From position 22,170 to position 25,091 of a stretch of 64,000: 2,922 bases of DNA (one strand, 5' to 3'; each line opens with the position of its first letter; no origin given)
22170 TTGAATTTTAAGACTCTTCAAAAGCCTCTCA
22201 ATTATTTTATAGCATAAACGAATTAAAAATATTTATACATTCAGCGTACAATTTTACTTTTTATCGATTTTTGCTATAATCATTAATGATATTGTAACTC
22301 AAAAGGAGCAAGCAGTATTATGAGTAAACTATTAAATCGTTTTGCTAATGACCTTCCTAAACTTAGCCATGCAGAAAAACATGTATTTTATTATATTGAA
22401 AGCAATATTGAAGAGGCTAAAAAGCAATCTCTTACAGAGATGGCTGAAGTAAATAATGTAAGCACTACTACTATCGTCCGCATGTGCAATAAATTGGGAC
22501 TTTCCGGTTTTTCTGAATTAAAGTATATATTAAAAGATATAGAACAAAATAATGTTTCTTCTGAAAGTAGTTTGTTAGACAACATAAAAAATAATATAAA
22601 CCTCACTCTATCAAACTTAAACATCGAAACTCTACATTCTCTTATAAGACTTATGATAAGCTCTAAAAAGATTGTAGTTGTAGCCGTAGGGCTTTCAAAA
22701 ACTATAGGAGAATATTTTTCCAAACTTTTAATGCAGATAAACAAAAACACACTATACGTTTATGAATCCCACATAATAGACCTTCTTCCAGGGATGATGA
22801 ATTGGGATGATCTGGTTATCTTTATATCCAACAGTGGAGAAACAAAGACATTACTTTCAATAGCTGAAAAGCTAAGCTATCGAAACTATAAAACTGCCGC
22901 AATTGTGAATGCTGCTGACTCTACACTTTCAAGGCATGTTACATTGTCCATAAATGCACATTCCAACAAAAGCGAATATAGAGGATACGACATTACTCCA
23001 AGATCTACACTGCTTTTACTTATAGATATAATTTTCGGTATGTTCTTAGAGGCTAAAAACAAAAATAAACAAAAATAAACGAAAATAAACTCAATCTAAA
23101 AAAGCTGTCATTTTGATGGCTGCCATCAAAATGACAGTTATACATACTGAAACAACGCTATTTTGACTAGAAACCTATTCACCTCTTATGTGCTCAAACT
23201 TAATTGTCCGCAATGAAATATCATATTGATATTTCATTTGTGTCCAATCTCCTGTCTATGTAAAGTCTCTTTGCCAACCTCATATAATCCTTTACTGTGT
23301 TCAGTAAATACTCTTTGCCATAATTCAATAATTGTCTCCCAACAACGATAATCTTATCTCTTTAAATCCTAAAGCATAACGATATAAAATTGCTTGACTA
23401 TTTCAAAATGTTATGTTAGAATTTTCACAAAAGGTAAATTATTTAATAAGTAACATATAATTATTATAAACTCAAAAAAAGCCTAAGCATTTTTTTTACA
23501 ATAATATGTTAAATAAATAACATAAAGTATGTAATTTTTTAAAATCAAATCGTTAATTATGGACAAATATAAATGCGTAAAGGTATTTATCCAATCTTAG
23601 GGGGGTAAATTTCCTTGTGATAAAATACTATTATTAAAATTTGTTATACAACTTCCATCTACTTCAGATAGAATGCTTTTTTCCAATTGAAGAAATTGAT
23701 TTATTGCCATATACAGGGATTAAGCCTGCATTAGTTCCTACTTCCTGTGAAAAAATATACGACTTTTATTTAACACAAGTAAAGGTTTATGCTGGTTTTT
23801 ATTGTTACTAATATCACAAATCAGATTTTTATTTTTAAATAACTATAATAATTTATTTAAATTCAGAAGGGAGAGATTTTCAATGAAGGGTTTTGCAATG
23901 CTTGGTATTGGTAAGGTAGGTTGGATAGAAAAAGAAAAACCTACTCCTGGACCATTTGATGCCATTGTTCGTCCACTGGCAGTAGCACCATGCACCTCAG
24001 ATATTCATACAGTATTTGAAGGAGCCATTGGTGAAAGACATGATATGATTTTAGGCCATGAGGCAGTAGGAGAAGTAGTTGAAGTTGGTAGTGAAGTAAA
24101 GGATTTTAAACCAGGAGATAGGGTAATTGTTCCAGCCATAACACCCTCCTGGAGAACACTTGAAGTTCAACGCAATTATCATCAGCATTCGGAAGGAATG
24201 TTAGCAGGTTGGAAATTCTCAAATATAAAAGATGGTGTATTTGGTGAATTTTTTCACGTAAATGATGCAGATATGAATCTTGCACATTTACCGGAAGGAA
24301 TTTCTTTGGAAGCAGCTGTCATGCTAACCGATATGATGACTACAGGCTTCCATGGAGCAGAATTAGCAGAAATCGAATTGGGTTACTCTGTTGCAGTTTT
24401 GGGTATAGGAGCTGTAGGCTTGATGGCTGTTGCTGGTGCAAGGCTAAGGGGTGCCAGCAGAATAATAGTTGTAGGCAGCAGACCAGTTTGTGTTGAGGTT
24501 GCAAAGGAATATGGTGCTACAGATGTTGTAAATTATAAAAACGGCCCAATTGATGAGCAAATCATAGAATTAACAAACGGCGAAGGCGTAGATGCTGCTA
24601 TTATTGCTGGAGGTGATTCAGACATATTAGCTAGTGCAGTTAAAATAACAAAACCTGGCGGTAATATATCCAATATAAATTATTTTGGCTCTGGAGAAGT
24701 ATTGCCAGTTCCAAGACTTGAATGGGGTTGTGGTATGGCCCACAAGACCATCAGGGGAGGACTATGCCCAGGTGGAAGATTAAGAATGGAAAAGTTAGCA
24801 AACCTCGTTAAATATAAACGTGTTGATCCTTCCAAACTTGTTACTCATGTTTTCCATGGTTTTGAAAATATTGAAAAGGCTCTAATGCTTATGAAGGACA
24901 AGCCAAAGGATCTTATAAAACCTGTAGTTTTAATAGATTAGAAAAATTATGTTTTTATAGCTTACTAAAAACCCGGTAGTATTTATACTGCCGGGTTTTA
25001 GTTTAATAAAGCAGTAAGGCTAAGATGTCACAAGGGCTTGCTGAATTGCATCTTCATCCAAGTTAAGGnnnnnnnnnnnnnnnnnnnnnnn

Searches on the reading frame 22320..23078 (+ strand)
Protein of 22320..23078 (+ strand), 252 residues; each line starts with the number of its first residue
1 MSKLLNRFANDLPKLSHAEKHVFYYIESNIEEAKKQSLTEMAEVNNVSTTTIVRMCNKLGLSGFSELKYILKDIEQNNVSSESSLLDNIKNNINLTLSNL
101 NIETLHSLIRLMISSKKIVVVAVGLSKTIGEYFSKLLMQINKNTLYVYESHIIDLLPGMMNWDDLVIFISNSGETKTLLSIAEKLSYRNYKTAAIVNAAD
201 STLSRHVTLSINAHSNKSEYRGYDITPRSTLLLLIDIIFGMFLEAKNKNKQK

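Call 3: search_protein_families(library=pfam, proteins=[window:22320-23078:+])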
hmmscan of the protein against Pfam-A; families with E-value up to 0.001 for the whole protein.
window:22320-23078:+ (252 aa): 2 families
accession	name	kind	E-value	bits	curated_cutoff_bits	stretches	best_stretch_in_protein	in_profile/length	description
PF01380.27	SIS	-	4.6e-18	65.7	25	1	112-217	2-110/131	SIS domain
PF01418.23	HTH_6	-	8.1e-17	61.4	28.3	1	4-73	3-72/77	Helix-turn-helix domain, rpiR family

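Call 4: search_protein_families(library=ncbifam, proteins=[window:22320-23078:+])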
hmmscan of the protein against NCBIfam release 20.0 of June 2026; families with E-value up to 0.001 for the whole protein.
window:22320-23078:+ (252 aa): 16 families
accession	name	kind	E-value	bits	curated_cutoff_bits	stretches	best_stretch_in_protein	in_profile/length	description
NF008458.0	PRK11337.1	equivalog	3.8e-19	68.8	378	1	12-240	24-266/293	MurR/RpiR family transcriptional regulator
NF040776.2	AlsR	equivalog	5.2e-19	68.2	400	1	12-244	12-258/279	transcriptional repressor AlsR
NF008590.0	PRK11557.1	equivalog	7e-18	65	355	1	7-242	6-259/282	MurR/RpiR family transcriptional regulator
NF008451.0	PRK11302.1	subfamily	2e-17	63.6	296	1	3-238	2-250/286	transcriptional regulator HexR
NF012026.0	PRK15482.1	equivalog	2.1e-15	57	408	2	94-240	114-260/285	HTH-type transcriptional regulator MurR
NF041755.1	RuMP_HxlAB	equivalog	2.9e-13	49.5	500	1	77-222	208-350/391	bifunctional 3-hexulose-6-phosphate synthase/6-phospho-3-hexuloisomerase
TIGR03127.2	RuMP_HxlB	equivalog_domain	6.3e-13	49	160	1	87-250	2-167/178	6-phospho-3-hexuloisomerase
NF001484.0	PRK00331.1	subfamily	3.1e-12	45.7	381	1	8-214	191-385/601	isomerizing glutamine--fructose-6-phosphate transaminase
NF010701.0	PRK14101.1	equivalog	7.2e-10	37.7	920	1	3-238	342-590/638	bifunctional transcriptional regulator/glucokinase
TIGR01135.1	glmS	equivalog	2e-09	36.5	418.05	1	8-214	190-390/607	glutamine--fructose-6-phosphate transaminase (isomerizing)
TIGR00393.1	kpsF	subfamily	2.4e-09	37.2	203.7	1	117-247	2-134/268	KpsF/GutQ family sugar-phosphate isomerase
NF008141.0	PRK10892.1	equivalog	2.1e-07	30.5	505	1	110-211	44-145/328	arabinose-5-phosphate isomerase KdsD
NF008581.0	PRK11543.1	equivalog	5.7e-07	28.9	481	1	111-214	38-141/321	arabinose-5-phosphate isomerase GutQ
NF006423.0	PRK08674.1-2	equivalog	1.7e-06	27.2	254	1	114-250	26-154/317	bifunctional phosphoglucose/phosphomannose isomerase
TIGR02128.1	G6PI_arch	equivalog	0.00054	19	213.9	1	102-195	11-99/308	bifunctional phosphoglucose/phosphomannose isomerase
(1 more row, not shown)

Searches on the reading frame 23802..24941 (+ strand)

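Call 3: search_protein_families(library=pfam, proteins=[window:23802-24941:+])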
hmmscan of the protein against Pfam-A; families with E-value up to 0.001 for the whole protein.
window:23802-24941:+ (379 aa): 2 families
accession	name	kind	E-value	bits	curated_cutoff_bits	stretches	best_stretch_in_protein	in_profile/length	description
PF00107.32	ADH_zinc_N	-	2.4e-21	76.5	31.8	1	204-331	1-122/129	Zinc-binding dehydrogenase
PF08240.17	ADH_N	-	2e-16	60.5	23.5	1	51-157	2-98/104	Alcohol dehydrogenase GroES-like domain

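Call 4: search_protein_families(library=ncbifam, proteins=[window:23802-24941:+])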
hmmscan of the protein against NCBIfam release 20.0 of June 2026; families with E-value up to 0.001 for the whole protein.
window:23802-24941:+ (379 aa): 23 families
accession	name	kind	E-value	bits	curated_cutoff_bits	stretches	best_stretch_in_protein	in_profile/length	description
TIGR03451.1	mycoS_dep_FDH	equivalog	7.2e-31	107.3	512.9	2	182-366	164-348/358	S-(hydroxymethyl)mycothiol dehydrogenase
TIGR00692.1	tdh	equivalog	6.3e-29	101.1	458.35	1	43-365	15-329/340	L-threonine 3-dehydrogenase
TIGR03989.1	Rxyl_3153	subfamily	6.1e-28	98.1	440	2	145-360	139-354/370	NDMA-dependent alcohol dehydrogenase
NF003808.0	PRK05396.1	equivalog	7.6e-28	97.3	380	1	42-293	16-263/341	L-threonine 3-dehydrogenase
TIGR02818.1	adh_III_F_hyde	equivalog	1.6e-27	96.6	543.95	2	147-365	140-357/368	S-(hydroxymethyl)glutathione dehydrogenase/class III alcohol dehydrogenase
NF041097.1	keto_inos_dh_IolM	equivalog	1e-23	83.7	450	1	40-367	41-380/389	scyllo-inosose 3-dehydrogenase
TIGR02819.1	fdhA_non_GSH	equivalog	2.8e-23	82.2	636.95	1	55-270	40-265/397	formaldehyde dehydrogenase, glutathione-independent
TIGR03366.1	HpnZ_proposed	hypoth_equivalog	3.5e-22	79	328.1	1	53-290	7-250/315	putative phosphonate catabolism associated alcohol dehydrogenase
NF010344.0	PRK13771.1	subfamily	2.5e-21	76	349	1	43-369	17-325/334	putative alcohol dehydrogenase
NF007642.0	PRK10309.1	equivalog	6.9e-21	74.8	550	1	59-251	33-218/347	galactitol-1-phosphate 5-dehydrogenase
NF007375.0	PRK09880.1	equivalog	8.2e-21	74.1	469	1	62-368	38-334/344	L-idonate 5-dehydrogenase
NF041172.1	AcrlCoa_red_Thmprot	equivalog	2.4e-19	69.5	500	1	43-368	17-325/334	acryloyl-CoA reductase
NF006940.0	PRK09422.1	equivalog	2.6e-19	69.4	344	1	53-293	26-260/338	alcohol dehydrogenase AdhP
NF007489.0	PRK10083.1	equivalog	5.5e-15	55.2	376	1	41-373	14-332/339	Zn-dependent oxidoreductase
TIGR02822.1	adh_fam_2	subfamily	7.8e-15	54.8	283.5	1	36-279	12-253/329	zinc-binding alcohol dehydrogenase family protein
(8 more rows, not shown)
